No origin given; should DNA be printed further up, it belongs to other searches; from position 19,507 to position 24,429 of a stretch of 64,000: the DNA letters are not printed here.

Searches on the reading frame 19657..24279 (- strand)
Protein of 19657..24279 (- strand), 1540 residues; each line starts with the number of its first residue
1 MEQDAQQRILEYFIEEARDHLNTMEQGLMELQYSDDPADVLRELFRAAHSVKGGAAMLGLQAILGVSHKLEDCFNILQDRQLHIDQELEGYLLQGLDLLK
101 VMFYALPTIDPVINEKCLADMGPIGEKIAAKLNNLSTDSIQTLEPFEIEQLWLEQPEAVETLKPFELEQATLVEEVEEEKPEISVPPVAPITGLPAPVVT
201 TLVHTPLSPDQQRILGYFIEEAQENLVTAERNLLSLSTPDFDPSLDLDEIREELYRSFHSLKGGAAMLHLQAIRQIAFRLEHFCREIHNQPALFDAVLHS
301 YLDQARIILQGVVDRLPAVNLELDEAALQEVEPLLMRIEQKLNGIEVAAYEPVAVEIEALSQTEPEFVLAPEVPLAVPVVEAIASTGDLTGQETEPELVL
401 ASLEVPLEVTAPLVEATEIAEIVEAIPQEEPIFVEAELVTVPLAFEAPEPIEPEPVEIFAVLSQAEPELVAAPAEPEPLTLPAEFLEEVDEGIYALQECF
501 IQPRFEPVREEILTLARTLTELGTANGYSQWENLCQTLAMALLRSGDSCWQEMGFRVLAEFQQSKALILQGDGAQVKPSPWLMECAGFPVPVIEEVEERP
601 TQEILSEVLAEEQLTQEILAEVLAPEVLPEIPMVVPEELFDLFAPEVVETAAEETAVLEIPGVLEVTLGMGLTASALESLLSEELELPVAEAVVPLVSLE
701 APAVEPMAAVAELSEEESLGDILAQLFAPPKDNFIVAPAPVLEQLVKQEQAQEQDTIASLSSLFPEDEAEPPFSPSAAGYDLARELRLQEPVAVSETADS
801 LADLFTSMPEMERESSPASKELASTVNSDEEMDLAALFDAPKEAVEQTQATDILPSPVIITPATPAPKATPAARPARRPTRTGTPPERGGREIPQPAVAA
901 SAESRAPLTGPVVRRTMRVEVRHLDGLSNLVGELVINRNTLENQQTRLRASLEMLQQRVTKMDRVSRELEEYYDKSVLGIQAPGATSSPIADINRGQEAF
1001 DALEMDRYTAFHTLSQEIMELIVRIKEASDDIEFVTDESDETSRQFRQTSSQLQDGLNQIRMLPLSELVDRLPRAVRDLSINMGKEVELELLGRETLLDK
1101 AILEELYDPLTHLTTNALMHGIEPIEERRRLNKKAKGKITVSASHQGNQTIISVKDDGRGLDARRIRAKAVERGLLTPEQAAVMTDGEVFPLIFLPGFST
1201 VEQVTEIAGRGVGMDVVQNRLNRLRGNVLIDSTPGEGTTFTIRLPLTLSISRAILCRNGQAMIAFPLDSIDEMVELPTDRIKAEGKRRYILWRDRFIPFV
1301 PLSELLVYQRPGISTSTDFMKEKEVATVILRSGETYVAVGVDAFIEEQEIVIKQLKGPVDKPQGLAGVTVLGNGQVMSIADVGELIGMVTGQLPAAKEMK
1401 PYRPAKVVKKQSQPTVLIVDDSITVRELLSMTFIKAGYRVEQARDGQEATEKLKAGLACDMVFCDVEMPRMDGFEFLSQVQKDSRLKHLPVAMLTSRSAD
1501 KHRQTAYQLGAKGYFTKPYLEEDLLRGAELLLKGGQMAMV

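Call 54: search_protein_families(library=pfam, proteins=[window:19657-24279:-], max_evalue=0.00001)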
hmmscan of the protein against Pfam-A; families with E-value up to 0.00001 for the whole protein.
window:19657-24279:- (1540 aa): 5 families
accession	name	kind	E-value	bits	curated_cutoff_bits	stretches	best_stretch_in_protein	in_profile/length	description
PF01627.28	Hpt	-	7.6e-29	100.2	24.6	2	9-99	2-81/84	Hpt domain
PF00072.30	Response_reg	-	7.1e-26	91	30.2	1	1416-1525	1-107/111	Response regulator receiver domain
PF01584.24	CheW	-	8.6e-18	64.7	23.5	1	1254-1386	3-134/138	CheW-like domain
PF02518.31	HATPase_c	-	1.2e-14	55.2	26.4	1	1110-1247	10-110/111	Histidine kinase-, DNA gyrase B-, and HSP90-like ATPase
PF02895.20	H-kinase_dim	-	6.4e-10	39.8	23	1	915-971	2-63/68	Signal transducing histidine kinase, homodimeric domain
